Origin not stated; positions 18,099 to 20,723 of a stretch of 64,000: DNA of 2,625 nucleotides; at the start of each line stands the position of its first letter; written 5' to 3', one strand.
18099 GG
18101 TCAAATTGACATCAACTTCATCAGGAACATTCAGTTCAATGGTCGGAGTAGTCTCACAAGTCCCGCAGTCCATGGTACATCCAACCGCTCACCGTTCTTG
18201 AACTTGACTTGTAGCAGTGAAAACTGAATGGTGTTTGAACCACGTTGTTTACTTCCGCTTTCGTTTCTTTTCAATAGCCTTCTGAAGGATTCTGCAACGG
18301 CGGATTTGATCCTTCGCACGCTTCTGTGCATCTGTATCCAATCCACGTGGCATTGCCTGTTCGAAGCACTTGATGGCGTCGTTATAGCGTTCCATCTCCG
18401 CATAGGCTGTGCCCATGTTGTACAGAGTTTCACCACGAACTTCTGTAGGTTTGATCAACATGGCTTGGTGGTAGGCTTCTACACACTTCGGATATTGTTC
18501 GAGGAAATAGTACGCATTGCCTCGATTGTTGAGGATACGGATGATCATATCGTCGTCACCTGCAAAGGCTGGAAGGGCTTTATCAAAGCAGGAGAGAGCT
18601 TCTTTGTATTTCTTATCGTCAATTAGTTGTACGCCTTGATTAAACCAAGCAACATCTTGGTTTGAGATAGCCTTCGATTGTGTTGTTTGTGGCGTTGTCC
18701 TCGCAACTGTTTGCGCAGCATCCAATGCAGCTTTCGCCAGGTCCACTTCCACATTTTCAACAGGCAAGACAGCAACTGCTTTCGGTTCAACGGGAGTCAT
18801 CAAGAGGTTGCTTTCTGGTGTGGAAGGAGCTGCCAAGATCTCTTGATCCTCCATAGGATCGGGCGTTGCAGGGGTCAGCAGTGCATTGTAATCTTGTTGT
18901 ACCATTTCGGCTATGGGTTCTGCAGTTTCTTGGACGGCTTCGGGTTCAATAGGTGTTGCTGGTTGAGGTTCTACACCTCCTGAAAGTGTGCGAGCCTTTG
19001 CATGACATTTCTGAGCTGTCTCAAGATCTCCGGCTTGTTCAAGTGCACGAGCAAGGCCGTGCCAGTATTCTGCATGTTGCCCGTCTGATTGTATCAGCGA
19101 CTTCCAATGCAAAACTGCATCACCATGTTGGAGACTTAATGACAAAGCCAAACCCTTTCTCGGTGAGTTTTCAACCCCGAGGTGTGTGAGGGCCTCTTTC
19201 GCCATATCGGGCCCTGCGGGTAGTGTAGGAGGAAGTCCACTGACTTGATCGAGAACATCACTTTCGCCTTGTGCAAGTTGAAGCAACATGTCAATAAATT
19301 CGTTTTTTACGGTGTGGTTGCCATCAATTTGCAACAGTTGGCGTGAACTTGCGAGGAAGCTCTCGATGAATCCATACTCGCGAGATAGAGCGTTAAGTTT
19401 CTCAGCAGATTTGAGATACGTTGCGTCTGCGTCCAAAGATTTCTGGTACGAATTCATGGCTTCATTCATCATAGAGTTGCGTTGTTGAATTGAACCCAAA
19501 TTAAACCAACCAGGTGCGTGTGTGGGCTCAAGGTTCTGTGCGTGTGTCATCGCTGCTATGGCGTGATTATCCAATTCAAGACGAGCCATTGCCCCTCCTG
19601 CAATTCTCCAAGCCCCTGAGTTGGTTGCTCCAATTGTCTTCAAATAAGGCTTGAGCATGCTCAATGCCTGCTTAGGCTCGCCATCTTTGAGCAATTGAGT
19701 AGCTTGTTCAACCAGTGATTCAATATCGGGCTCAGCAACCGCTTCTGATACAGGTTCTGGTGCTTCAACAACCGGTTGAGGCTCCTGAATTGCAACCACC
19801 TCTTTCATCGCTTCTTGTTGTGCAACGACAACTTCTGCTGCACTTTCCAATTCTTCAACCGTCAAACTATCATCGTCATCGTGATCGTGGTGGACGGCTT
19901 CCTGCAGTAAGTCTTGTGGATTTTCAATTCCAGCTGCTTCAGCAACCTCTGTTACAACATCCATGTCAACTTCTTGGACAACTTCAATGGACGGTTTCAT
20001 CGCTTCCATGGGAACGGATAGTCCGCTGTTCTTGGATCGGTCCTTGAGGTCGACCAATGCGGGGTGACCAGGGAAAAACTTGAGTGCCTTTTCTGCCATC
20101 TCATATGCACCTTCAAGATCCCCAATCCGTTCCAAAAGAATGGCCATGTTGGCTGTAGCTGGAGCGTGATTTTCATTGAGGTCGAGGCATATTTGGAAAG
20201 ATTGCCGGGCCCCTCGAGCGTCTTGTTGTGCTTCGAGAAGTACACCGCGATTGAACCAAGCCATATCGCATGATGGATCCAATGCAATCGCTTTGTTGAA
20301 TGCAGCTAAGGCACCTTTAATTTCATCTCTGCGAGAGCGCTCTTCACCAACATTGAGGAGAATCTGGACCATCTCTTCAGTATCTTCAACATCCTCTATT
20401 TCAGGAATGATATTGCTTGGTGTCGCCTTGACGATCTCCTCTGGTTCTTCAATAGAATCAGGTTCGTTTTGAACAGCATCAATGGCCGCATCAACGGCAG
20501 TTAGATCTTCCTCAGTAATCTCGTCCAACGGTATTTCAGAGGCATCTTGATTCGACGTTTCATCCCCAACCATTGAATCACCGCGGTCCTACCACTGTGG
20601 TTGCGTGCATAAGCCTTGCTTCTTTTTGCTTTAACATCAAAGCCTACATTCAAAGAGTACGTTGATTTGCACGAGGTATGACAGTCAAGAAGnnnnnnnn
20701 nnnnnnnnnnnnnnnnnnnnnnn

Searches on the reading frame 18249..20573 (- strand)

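Call 44: search_protein_families(library=pfam, proteins=[window:18249-20573:-], max_evalue=0.00001)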
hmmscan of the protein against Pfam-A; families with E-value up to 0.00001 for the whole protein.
window:18249-20573:- (774 aa): 13 families
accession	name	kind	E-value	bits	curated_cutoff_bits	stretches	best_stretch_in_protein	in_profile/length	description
PF00515.34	TPR_1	-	1.4e-37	126.4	27.8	2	715-740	2-27/34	Tetratricopeptide repeat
PF07719.23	TPR_2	-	1.1e-34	116.1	27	0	715-740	2-27/34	Tetratricopeptide repeat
PF13181.12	TPR_8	-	5.5e-23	79.6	25.7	0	715-740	2-27/34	Tetratricopeptide repeat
PF13424.12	TPR_12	-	2.6e-21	76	30.1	1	678-741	3-72/77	Tetratricopeptide repeat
PF13431.12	TPR_17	-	3.9e-18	64.6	24.4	0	492-522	4-34/34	Tetratricopeptide repeat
PF13428.12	TPR_14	-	2.1e-16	59.2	23.5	0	142-173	6-37/44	Tetratricopeptide repeat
PF13414.12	TPR_11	-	5.5e-12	45.6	26.8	0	84-116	9-41/42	TPR repeat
PF13432.12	TPR_16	-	1.9e-11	44.6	32.7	0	85-127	13-55/65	Tetratricopeptide repeat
PF13176.12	TPR_7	-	3.7e-11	42.6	27.9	0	716-743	1-30/36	Tetratricopeptide repeat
PF14559.12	TPR_19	-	9.7e-10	39.1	25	0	115-177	3-65/68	Tetratricopeptide repeat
PF13371.12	TPR_9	-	1.8e-08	34.7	35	0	81-139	7-65/73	Tetratricopeptide repeat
PF13174.12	TPR_6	-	3.8e-07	30.8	26.3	0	715-739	1-25/33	Tetratricopeptide repeat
PF12895.13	ANAPC3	-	5.1e-06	27.1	27.2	0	653-739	2-81/82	Anaphase-promoting complex, cyclosome, subunit 3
